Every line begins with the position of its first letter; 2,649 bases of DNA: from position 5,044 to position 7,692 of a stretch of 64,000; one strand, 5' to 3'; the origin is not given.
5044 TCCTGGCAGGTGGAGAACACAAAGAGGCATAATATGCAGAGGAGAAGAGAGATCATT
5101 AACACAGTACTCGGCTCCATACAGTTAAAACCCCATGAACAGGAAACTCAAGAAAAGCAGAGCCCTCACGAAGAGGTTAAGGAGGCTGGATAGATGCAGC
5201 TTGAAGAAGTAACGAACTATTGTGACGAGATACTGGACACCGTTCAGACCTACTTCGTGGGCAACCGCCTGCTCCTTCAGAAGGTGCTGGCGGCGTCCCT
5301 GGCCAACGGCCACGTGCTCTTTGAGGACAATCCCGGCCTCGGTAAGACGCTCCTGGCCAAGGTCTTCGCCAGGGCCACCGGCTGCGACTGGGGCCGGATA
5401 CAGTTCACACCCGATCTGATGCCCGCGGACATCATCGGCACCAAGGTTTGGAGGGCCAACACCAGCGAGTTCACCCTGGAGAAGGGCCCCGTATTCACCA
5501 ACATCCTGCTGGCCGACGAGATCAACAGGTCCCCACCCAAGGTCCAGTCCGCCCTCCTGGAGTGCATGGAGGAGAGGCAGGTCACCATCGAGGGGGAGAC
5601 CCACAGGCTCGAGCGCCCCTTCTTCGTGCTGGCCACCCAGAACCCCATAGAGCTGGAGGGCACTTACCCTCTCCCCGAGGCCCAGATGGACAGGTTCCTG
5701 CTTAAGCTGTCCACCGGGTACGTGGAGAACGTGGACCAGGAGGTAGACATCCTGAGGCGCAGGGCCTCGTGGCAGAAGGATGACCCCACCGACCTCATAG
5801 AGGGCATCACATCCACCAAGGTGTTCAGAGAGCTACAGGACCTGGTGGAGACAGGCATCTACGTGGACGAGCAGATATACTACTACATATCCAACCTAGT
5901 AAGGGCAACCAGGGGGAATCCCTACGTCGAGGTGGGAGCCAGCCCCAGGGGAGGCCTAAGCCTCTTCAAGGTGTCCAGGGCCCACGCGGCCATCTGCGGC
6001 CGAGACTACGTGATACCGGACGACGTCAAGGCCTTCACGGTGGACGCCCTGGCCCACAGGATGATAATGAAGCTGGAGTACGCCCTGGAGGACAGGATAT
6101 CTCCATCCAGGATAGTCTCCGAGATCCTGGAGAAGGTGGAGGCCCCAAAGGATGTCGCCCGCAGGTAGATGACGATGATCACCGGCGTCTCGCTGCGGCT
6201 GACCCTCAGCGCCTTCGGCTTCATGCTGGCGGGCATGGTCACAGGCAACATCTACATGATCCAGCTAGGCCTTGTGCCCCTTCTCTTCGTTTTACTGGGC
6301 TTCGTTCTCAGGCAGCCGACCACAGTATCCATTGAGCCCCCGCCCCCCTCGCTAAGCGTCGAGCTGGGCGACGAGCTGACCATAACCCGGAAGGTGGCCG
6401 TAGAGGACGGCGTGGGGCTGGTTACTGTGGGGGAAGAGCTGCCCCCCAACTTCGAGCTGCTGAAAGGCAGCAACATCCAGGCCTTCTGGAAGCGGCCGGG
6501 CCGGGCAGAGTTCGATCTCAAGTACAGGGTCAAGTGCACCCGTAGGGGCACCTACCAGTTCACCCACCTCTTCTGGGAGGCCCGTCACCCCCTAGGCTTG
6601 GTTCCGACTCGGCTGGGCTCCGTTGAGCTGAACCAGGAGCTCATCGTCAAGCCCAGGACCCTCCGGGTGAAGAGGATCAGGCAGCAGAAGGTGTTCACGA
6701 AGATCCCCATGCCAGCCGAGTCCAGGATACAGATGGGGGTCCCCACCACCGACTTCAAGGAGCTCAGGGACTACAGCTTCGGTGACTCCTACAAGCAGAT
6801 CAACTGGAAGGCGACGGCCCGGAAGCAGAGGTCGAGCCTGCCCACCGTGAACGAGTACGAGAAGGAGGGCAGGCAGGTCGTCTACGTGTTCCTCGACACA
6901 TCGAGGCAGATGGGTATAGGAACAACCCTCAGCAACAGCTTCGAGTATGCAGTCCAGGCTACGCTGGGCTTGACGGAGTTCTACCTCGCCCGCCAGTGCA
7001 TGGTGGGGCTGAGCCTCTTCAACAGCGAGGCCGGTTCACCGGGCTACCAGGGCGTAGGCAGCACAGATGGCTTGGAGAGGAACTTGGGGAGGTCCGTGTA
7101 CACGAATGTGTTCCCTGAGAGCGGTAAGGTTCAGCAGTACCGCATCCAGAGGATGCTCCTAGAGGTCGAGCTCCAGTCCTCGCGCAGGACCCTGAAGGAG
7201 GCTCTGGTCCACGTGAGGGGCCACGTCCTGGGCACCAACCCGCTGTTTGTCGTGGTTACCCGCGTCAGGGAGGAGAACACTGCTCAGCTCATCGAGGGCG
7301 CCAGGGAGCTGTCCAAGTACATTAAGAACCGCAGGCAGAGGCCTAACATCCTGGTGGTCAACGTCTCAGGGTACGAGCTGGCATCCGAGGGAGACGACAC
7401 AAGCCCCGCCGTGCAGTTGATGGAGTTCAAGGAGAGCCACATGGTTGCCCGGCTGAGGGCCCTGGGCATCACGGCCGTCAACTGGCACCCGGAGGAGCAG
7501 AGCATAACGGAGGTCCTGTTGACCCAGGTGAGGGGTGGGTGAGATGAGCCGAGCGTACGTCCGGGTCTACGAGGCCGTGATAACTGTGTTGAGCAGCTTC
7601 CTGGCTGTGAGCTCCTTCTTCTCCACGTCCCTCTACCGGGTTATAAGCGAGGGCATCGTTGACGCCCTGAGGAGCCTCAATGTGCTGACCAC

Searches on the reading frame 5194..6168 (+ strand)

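Call 29: search_protein_families(library=pfam, proteins=[window:5194-6168:+], max_evalue=0.00001)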
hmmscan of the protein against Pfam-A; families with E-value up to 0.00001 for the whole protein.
window:5194-6168:+ (324 aa): 3 families
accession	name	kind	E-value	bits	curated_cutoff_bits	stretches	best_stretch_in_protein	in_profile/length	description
PF07726.17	AAA_3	-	5.3e-64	214.4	27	1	40-170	1-131/131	ATPase family associated with various cellular activities (AAA)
PF17863.7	AAA_lid_2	-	2.3e-20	72.5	22.7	1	237-311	1-74/74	AAA lid domain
PF07728.20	AAA_5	-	7.3e-12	45.9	22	1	42-168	3-139/139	AAA domain (dynein-related subfamily)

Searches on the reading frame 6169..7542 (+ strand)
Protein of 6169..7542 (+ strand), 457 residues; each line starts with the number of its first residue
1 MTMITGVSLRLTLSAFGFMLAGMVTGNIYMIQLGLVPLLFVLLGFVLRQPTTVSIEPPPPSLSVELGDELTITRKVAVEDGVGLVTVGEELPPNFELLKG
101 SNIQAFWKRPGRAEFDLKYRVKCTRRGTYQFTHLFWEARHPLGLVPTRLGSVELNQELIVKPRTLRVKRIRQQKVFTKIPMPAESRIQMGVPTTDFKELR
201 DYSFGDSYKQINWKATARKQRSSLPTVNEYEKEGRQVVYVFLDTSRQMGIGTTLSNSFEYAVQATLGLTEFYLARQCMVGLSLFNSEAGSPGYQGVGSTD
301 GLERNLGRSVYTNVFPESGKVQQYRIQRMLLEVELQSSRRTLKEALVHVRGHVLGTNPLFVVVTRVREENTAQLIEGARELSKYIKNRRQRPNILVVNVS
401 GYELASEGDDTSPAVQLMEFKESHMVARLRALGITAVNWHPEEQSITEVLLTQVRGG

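Call 29: search_protein_families(library=pfam, proteins=[window:6169-7542:+], max_evalue=0.00001)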
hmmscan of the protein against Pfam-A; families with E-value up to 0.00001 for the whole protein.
window:6169-7542:+ (457 aa): 1 family
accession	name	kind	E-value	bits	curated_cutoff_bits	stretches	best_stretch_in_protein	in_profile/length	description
PF01882.25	DUF58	-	4.4e-09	36.3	23.4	1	198-287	1-87/216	Protein of unknown function DUF58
